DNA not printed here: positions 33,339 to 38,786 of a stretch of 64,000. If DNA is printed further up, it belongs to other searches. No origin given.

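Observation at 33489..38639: Architecture of the 1716-aa protein: a single clamp-loader/RarA-clade AAA+ module at residues ~1285-1420, preceded by ~1280 aa of unassigned sequence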

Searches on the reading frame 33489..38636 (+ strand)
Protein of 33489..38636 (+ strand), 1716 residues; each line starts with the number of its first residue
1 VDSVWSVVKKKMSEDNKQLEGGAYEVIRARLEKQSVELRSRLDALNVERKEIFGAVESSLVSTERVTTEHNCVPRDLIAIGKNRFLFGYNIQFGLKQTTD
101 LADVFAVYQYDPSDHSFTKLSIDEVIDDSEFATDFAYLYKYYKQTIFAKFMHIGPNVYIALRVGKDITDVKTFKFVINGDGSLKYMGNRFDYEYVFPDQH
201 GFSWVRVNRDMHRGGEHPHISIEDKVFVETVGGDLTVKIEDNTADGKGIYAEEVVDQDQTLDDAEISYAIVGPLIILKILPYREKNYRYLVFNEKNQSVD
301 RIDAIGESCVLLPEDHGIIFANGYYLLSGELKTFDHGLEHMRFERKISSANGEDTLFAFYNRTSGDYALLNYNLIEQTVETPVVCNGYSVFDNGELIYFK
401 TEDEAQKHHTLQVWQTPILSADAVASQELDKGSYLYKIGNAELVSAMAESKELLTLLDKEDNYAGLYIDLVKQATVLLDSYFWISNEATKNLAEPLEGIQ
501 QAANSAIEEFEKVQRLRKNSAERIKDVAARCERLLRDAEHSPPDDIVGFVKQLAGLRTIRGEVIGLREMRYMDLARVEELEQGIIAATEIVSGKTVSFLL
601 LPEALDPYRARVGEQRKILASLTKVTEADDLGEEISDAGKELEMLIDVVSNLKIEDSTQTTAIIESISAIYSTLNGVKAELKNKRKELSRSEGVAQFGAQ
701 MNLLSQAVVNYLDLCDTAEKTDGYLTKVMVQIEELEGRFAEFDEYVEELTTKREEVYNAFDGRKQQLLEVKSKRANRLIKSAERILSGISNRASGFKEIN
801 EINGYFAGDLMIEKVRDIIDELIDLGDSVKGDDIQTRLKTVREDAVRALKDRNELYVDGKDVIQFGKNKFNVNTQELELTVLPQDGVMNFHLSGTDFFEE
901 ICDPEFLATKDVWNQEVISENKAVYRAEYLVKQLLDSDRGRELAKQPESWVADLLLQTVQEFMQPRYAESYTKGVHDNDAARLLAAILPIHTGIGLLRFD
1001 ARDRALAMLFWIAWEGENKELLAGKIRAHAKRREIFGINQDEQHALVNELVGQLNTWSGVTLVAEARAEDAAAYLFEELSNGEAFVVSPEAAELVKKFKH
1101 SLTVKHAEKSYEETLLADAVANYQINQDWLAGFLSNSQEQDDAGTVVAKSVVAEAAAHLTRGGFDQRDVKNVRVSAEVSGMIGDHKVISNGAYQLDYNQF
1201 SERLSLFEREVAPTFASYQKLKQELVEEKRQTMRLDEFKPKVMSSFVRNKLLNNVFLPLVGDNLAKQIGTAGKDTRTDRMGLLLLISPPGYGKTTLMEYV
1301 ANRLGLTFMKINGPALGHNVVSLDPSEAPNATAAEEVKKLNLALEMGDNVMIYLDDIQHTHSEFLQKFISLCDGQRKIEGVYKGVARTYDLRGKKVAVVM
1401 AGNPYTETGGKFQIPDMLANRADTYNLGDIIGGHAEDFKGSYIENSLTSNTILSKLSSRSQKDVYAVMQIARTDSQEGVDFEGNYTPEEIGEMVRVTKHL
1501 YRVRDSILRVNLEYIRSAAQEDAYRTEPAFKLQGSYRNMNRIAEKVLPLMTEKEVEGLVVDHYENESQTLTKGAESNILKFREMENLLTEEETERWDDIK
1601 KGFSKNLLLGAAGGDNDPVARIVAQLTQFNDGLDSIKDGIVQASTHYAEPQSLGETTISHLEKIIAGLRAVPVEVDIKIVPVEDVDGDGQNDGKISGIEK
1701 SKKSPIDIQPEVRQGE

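Call 3: search_protein_families(library=pfam, proteins=[window:33489-38636:+], max_evalue=1)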
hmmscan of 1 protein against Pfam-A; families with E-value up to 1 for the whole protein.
window:33489-38636:+ (1716 aa): 11 families
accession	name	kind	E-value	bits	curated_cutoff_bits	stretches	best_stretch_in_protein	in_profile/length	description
PF12458.13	DUF3686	-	4.3e-181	602.7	25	1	37-482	1-448/448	ATPase involved in DNA repair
PF25472.1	DUF7902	-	6.1e-27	94.1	26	1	603-687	1-85/85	Domain of unknown function (DUF7902)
PF00004.35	AAA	-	4.1e-08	34.2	21.2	1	1283-1402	1-108/131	ATPase family associated with various cellular activities (AAA)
PF13401.12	AAA_22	-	0.00012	22.8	27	1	1280-1374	5-110/130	AAA domain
PF05496.18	RuvB_N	-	0.00013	22.2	27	1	1271-1318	24-71/159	Holliday junction DNA helicase RuvB P-loop domain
PF07728.20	AAA_5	-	0.00094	19.6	22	1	1283-1406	2-125/139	AAA domain (dynein-related subfamily)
PF12462.13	Helicase_IV_N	-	0.03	14.7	24.5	1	1030-1130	65-162/163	DNA helicase IV / RNA helicase N terminal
PF13191.12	AAA_16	-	0.062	14.2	32.6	1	1273-1307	17-51/167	AAA ATPase domain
PF13166.12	AAA_13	-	0.084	12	36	1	628-801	292-465/713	AAA domain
PF04136.21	COG3_N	-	0.26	11.7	27.9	0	494-539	11-56/147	Conserved oligomeric Golgi complex subunit 3, N-terminal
PF06295.17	ZapG-like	-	0.27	11.7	33.5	0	427-493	31-88/123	Z-ring associated protein G-like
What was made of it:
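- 33663..34733 (+): Beta-rich, propeller-like domain, residues about 59-415. This is the core of Pfam DUF3686, which matches residues 37-482. PF12458 E 4.3e-181 (call 3).
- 34749..36032 (+): Long helical region, residues 421-848, resembling stacked three-helix or spectrin-like bundles. It includes DUF7902 at residues 603-687 (nt 35295-35549). PF25472 E 6e-27 (call 3).
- On DUF3686-AAA family (PGAP "DNA repair ATPase"): Residues 37-482 cover profile positions 1-448 of 448 (call 3). PF25472 E 6e-27 and PF00004 E 4e-8 (call 3).
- Pfam describes DUF3686 as "ATPase involved in DNA repair" (call 3).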

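Call 4: search_protein_families(library=ncbifam, proteins=[window:33489-38636:+], max_evalue=1)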
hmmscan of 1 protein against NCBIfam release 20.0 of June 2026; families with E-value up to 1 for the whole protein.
window:33489-38636:+ (1716 aa): 8 families
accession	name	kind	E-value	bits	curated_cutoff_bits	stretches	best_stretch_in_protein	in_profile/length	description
NF000868.0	PRK00080.1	equivalog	3.1e-05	23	282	1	1270-1318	41-89/330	Holliday junction branch migration DNA helicase RuvB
TIGR00635.1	ruvB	equivalog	0.00017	20.7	299.05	1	1274-1317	24-67/305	Holliday junction branch migration DNA helicase RuvB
TIGR01243.1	CDC48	subfamily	0.00078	17.9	802.65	1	1283-1316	215-248/733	CDC48 family AAA ATPase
NF009883.0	PRK13341.1-4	equivalog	0.0022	15.9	668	1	1276-1312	51-87/729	AAA family ATPase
TIGR00345.1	GET3_arsA_TRC40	subfamily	0.0038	16.8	135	1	562-662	108-205/299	TRC40/GET3/ArsA family transport-energizing ATPase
NF003229.0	PRK04195.1-5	equivalog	0.021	13.5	280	1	1282-1312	46-76/413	replication factor C large subunit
NF033453.1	BREX_3_BrxF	hypoth_equivalog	0.03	14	50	1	1273-1324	9-59/149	BREX-3 system P-loop-containing protein BrxF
NF002137.0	PRK00977.1-1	equivalog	0.09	12.7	94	1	493-545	22-74/80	exodeoxyribonuclease VII small subunit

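Call 5: search_protein_families(library=padloc, proteins=[window:33489-38636:+], max_evalue=0.01)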
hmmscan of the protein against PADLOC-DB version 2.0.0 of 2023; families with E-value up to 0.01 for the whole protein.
window:33489-38636:+ (1716 aa): 2 families
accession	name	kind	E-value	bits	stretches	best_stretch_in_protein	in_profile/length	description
PDLC04140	mad8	-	0.0008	17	1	1276-1394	23-106/314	mads_8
PDLC04232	IetA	-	0.00095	16.7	1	1283-1311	119-147/330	-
